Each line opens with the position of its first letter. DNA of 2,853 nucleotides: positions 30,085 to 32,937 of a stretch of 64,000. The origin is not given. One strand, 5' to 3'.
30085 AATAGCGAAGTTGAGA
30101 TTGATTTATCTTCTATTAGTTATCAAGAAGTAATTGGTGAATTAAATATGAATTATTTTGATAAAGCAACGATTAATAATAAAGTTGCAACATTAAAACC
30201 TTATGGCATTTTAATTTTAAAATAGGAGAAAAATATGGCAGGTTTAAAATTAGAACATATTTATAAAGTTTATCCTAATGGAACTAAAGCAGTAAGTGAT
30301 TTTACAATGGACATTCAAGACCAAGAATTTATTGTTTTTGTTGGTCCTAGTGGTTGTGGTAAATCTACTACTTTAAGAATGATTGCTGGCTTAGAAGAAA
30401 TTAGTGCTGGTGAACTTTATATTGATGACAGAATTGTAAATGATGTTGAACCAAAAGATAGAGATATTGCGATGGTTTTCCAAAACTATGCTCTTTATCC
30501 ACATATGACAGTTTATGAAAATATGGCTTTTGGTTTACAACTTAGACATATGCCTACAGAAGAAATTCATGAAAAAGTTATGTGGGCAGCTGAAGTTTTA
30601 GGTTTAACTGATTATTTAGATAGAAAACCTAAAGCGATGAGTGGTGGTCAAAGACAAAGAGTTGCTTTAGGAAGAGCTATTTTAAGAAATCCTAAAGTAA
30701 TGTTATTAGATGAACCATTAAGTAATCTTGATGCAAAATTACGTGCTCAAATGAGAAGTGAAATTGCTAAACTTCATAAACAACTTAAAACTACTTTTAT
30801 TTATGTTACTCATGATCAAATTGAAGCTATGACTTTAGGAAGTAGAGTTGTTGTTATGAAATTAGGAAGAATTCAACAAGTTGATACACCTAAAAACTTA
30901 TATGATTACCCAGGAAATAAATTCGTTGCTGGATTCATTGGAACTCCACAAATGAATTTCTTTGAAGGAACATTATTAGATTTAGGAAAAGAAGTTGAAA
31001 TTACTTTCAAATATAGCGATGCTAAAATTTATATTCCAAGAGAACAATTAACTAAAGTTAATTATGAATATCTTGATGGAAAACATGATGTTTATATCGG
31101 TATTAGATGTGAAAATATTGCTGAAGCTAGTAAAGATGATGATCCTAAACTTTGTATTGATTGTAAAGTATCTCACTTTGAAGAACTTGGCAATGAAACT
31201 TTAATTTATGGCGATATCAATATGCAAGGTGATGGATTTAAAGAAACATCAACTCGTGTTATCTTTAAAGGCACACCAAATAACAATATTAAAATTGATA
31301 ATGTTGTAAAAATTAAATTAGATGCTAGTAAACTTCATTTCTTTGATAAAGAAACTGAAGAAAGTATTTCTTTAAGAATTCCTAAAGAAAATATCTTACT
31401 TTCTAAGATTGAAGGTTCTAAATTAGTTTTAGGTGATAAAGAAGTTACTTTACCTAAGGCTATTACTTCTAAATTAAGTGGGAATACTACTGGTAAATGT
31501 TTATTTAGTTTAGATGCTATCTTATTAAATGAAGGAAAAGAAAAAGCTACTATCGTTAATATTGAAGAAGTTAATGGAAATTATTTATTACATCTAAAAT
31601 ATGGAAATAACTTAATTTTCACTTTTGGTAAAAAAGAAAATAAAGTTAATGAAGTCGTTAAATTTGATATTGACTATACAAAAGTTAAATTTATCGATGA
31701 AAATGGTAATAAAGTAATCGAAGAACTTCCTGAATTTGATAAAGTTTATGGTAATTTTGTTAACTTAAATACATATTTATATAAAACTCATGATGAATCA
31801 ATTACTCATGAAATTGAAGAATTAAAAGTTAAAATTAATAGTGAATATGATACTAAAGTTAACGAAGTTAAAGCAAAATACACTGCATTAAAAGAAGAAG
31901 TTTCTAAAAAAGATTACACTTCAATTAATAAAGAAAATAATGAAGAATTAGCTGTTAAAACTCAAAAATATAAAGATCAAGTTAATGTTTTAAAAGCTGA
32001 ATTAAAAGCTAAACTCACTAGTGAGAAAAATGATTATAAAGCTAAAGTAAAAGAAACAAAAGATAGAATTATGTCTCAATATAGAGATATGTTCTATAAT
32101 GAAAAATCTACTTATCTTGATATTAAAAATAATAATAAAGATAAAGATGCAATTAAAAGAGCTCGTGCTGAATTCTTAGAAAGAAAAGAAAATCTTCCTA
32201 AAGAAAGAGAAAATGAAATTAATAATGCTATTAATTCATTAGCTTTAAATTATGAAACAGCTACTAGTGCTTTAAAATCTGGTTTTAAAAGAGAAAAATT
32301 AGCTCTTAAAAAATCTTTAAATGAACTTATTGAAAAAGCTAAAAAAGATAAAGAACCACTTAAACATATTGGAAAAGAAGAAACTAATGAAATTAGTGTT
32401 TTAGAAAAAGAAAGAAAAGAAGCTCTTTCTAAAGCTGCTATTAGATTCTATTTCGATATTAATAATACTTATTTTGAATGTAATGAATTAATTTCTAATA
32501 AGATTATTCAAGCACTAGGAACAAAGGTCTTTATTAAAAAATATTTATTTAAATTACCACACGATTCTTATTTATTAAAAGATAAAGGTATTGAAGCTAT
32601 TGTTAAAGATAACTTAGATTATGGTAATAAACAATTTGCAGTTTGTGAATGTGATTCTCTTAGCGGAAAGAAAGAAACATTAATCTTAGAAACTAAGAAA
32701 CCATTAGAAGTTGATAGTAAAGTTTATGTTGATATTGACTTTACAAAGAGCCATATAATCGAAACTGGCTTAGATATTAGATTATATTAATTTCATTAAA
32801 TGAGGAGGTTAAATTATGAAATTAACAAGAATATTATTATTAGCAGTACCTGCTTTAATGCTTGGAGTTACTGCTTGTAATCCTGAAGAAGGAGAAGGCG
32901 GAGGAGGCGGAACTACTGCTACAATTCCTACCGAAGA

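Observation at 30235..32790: MsmX/MalK-type ATPase more than doubled in length by extra TOBE-like modules and a long coiled coil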

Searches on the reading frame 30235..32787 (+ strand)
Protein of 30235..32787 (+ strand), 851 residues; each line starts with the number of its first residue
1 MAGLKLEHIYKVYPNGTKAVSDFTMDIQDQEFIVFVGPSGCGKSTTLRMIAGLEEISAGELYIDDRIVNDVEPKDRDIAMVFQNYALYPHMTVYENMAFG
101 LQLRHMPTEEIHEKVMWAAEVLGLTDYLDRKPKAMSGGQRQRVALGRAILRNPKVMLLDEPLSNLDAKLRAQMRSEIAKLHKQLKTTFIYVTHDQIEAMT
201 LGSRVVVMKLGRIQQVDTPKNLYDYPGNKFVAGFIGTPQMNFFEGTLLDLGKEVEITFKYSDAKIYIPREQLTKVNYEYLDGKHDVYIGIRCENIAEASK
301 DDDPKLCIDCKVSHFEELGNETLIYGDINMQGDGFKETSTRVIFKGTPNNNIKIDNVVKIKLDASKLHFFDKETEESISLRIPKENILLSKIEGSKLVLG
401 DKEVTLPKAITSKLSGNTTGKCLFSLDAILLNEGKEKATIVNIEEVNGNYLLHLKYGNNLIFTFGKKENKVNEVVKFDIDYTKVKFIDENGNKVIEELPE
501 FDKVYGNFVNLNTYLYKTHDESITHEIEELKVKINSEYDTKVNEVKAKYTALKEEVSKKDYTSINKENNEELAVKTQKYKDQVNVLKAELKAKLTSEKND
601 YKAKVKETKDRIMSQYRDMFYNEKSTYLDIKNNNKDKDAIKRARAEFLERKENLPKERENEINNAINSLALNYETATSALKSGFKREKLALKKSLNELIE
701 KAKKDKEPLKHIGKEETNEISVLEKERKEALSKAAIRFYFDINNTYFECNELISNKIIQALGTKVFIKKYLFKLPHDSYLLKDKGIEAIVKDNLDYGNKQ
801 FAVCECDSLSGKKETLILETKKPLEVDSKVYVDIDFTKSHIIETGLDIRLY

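Call 3: search_protein_families(library=pfam, proteins=[window:30235-32787:+], max_evalue=0.1)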
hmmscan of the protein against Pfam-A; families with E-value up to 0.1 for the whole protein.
window:30235-32787:+ (851 aa): 11 families
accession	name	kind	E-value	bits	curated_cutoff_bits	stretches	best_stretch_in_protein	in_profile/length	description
PF00005.33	ABC_tran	-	8.6e-32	111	25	1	21-162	2-136/137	ABC transporter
PF17912.7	OB_MalK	-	1.6e-06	29.3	27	1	236-295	1-53/53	MalK OB fold domain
PF13304.12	AAA_21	-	7e-06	26.8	27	1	134-194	237-299/304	AAA domain, putative AbiEii toxin, Type IV TA system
PF13401.12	AAA_22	-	0.0014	19.4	27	1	29-56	4-31/130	AAA domain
PF02463.25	SMC_N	-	0.0017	18.3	40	1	29-199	23-205/220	RecF/RecN/SMC N terminal domain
PF03193.22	RsgA_GTPase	-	0.0033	17.7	30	1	18-60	95-136/174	RsgA GTPase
PF00004.35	AAA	-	0.026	15.4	21.2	0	33-53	1-21/131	ATPase family associated with various cellular activities (AAA)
PF13521.12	AAA_28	-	0.052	14.2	27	0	33-53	2-22/164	AAA domain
PF13780.11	DUF4176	-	0.053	14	25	0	206-245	16-55/74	Domain of unknown function (DUF4176)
PF20703.3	nSTAND1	-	0.067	13.2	27.1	0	19-53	22-54/379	Novel STAND NTPase 1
PF15088.11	NADH_dh_m_C1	-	0.068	13.2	27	0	756-780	16-39/49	NADH dehydrogenase [ubiquinone] 1 subunit C1, mitochondrial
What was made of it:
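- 30235..30939 (+): Nucleotide-binding domain, aa 1-235. PF00005 matches at E 8.6e-32 (call 3).
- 30940..31368 (+): Canonical MalK-type regulatory domain (REG), aa 236-378. PF17912 OB_MalK scores 29.3 bits, above the 27-bit cut-off (call 3).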

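Call 4: search_protein_families(library=ncbifam, proteins=[window:30235-32787:+], max_evalue=0.1)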
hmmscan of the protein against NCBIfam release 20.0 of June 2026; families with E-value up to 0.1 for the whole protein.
window:30235-32787:+ (851 aa): 182 families (the best 25 are shown)
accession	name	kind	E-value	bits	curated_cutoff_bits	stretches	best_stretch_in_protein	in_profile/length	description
NF008653.0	PRK11650.1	subfamily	8e-139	462.6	432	1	1-378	1-355/357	sn-glycerol-3-phosphate ABC transporter ATP-binding protein UgpC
NF008233.0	PRK11000.1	equivalog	2.7e-119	398.3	568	1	1-374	1-357/369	maltose/maltodextrin ABC transporter ATP-binding protein MalK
NF006987.0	PRK09452.1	equivalog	6e-94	314.8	482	1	4-267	18-278/378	spermidine/putrescine ABC transporter ATP-binding protein PotA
TIGR03265.1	PhnT2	equivalog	9.4e-90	301.4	457.7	1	4-370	5-352/353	putative 2-aminoethylphosphonate ABC transporter ATP-binding protein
NF040933.2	ABC_arch_GlcV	equivalog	4.7e-88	295.4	450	1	5-303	4-295/357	glucose ABC transporter ATP-binding protein GlcV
TIGR01187.1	potA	subfamily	1.6e-87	293.7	355.6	1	36-361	2-316/325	polyamine ABC transporter ATP-binding protein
NF043075.1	MMSYN1_0197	equivalog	5.2e-87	292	550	1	4-249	3-245/341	spermidine/putrescine ABC transporter ATP-binding protein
NF008513.0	PRK11432.1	equivalog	4e-77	259.5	496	1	5-316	8-301/351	ferric ABC transporter ATP-binding protein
NF040840.2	tungstate_WtpC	equivalog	3.4e-75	253.5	440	1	5-299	3-280/347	tungstate ABC transporter ATP-binding protein WtpC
TIGR00968.1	3a0106s01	subfamily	6.3e-75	251.7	342.75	1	7-237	4-233/237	sulfate ABC transporter ATP-binding protein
TIGR03258.1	PhnT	equivalog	1.6e-74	251.1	499.15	1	2-238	7-243/359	2-aminoethylphosphonate ABC transport system ATP-binding subunit PhnT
NF008621.0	PRK11607.1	equivalog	1.4e-69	234.7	613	1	8-250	24-263/377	putrescine ABC transporter ATP-binding subunit PotG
NF008105.0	PRK10851.1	equivalog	1.3e-68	231.4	502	1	5-247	4-247/362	sulfate/thiosulfate ABC transporter ATP-binding protein CysA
TIGR01186.1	proV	subfamily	8.8e-67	225.7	326.6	1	16-239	5-234/363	betaine/proline/choline family ABC transporter ATP-binding protein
TIGR03415.1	ABC_choXWV_ATP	equivalog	3.1e-55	187.7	483.75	1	19-236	39-266/382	choline ABC transporter ATP-binding protein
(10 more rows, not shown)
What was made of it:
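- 30235..32790 (+): Whole gene: 851-aa long-form MsmX/UgpC-type ABC ATPase (the stop codon is 32788-32790). It scores 462.6 bits against NF008653, above the 432-bit cut-off (call 4).
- On CUT1-type ABC importer ATPase (MsmX/UgpC/MalK subfamily): 462.6 bits against a 432-bit cut-off, covering residues 1-378 (call 4).
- On MalK equivalog (NF008233, E. coli-type maltose ATPase): 398.3 bits against a 568-bit cut-off (call 4).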

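Call 6: search_solved_structures(query=window:30235-32787:+, max_evalue=0.01)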
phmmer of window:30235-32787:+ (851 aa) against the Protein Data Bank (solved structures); distinct sequences matched with E-value up to 0.01: 579 (the best 60 are shown).
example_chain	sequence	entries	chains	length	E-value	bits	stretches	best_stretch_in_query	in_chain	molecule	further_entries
7x0q_A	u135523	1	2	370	1.6e-131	443.5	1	1-378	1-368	ABC transporter related protein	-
6yir_A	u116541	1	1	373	2.1e-119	403.4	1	1-380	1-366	Oligosaccharides import ATP-binding protein MsmX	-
2d62_A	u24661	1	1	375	1.1e-101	344.9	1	1-378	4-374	multiple sugar-binding transport ATP-binding protein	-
8ja7_C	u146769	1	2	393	2.2e-97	330.5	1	1-325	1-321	Trehalose import ATP-binding protein SugC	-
1g29_1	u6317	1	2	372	2.5e-97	330.4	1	1-377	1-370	MALTOSE TRANSPORT PROTEIN MALK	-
7cad_C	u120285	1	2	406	1.4e-96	327.9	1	1-282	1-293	ABC transporter, ATP-binding protein SugC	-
7cae_C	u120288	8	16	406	3.7e-96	326.5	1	1-282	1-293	ABC transporter, ATP-binding protein SugC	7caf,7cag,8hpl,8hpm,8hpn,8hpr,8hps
4tqu_S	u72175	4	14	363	8.9e-95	322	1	2-378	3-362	AlgS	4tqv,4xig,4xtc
1q12_A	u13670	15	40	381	5.6e-91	309.4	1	1-328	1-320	Maltose/maltodextrin transport ATP-binding protein malK | Maltose/maltodextrin import ATP-binding protein malK | Fused maltose transport subunit, ATP-binding co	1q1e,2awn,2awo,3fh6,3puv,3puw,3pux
1q1b_A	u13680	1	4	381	5.6e-91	309.4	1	1-328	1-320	Maltose/maltodextrin transport ATP-binding protein malK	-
9bcr_C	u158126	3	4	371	1.3e-90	308.2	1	4-328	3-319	Maltose/maltodextrin import ATP-binding protein MalK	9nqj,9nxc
9bcr_D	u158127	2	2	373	1.3e-90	308.1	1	4-328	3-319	Maltose/maltodextrin import ATP-binding protein MalK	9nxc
2r6g_A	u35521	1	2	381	1.5e-90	308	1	1-328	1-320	Maltose/maltodextrin import ATP-binding protein malK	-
1v43_A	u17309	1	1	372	1.3e-87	298.3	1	2-378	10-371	sugar-binding transport ATP-binding protein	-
1vci_A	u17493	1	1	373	1.3e-87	298.3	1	2-378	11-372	sugar-binding transport ATP-binding protein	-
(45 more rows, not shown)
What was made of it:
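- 30940..31368 (+): It aligns to the full regulatory domains of 7x0q, 6yir and 1g29 (call 6).
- Closest known: MsmX. Same: Residues 1-378 align end to end (E 1.6e-131 to 5.6e-91, call 6).
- Checked: Residues 1-378 match UgpC/MsmX/MalK ATPases end to end (calls 3, 4, 6).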

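Call 28: list_cluster_members(proteins=[window:30235-32787:+, P0002, P0003, P0004, P0005, P0008, P0012, P0014, P0020, P0050])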
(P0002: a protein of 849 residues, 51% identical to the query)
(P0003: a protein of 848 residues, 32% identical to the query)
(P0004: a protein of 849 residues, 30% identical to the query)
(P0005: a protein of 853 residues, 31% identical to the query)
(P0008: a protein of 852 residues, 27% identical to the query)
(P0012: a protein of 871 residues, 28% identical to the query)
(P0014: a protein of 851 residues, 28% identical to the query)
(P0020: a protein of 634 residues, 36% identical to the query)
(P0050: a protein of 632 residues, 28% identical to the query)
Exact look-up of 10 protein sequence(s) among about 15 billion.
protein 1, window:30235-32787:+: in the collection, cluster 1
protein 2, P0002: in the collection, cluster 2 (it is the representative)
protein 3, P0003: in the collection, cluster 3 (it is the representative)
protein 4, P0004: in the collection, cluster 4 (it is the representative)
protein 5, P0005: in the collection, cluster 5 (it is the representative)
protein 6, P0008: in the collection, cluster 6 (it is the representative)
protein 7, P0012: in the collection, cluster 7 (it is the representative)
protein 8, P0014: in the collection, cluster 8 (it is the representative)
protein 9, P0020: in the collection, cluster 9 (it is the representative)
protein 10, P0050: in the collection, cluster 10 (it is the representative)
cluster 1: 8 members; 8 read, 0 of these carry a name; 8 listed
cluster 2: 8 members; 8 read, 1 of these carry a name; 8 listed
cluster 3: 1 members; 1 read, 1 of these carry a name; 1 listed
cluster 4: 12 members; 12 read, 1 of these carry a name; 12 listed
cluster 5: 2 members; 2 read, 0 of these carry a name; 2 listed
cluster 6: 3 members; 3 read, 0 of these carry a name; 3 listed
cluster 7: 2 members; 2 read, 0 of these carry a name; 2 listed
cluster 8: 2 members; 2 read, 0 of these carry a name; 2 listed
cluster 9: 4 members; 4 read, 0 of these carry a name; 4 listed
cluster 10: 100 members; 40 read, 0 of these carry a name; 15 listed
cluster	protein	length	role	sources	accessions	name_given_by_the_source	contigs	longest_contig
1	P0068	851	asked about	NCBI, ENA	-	-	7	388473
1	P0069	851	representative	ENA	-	-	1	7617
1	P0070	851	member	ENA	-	-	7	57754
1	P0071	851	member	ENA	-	-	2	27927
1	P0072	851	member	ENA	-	-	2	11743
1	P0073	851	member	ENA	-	-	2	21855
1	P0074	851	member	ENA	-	-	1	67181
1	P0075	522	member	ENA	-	-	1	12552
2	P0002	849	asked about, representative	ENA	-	-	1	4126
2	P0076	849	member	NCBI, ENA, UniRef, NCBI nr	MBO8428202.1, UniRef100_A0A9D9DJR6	MAG: sn-glycerol-3-phosphate ABC transporter ATP-binding protein UgpC [Firmicutes ... | Sn-glycerol-3-phosphate ABC transporter ATP-binding protein UgpC n=1 Tax=Candidatus ... | sn-glycerol-3-phosphate ABC transporter ATP-binding protein UgpC [Candidatus Onthovivens ...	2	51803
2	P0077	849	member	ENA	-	-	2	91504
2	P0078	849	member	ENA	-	-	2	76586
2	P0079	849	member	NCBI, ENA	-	-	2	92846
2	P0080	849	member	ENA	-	-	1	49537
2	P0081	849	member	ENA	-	-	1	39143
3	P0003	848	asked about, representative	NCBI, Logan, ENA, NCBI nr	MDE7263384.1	MAG: sn-glycerol-3-phosphate ABC transporter ATP-binding protein UgpC [Anaeroplasmataceae ... | sn-glycerol-3-phosphate ABC transporter ATP-binding protein UgpC [Anaeroplasmataceae ...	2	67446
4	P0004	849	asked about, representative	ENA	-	-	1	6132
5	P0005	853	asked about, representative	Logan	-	-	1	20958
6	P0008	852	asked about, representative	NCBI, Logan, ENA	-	-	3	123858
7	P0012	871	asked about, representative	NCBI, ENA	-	-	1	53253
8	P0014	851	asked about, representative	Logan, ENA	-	-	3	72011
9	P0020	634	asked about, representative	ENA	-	-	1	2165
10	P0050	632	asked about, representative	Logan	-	-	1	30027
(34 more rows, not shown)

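Call 38: predict_structure(protein=window:30235-32787:+)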
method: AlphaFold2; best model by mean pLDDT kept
length: 851 residues; sequences in the alignment: 1
mean_pLDDT: 34.4   pTM: 0.26
mean pLDDT of the five models: 34.4, 34.1, 28.6, 28.0, 26.7
residues with pLDDT >= 90: 0; 70-90: 3; 50-70: 113; < 50: 735
segments of 3 or more residues with pLDDT < 50: 1-395, 397-404, 409-527, 530-532, 534-536, 556-577, 643-645, 648-660, 669-673, 675-684, 686-692, 702-785, 808-815, 832-851
pLDDT, mean of each block of 10 residues (from residue 1): 23 23 22 22 23 22 24 26 26 30 35 37 34 33 35 27 32 36 26 24 22 23 23 21 22 22 22 23 21 22 25 25 27 25 27 33 40 45 34 46 45 37 30 29 35 36 31 25 28 29 29 29 45 49 52 50 42 49 52 52 54 52 50 55 50 44 49 44 47 51 38 27 33 24 22 24 23 25 46 59 53 49 62 34 25 25
secondary structure, 60 per line:
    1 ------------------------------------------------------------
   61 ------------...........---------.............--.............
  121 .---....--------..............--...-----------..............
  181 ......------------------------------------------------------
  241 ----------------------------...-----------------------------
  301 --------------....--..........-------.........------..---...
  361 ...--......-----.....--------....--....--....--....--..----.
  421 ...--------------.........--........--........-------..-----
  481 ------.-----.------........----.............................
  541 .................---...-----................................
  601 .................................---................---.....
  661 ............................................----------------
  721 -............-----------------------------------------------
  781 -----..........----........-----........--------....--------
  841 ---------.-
elements in order (helices of 4 or more, strands of 3 or more residues): H73-83 H93-105 H108-121 H125-128 H137-150 H167-186 E315-318 E321-330 E338-346 E358-363 E366-371 E377-381 E390-393 E396-399 E402-405 H408-411 E420-423 E438-446 E449-456 E459-466 H500-507 H512-557 H569-633 H637-652 H656-704 H722-733 E786-795 E800-807 E813-820 E829-832
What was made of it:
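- Tried and rejected: Call 38.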
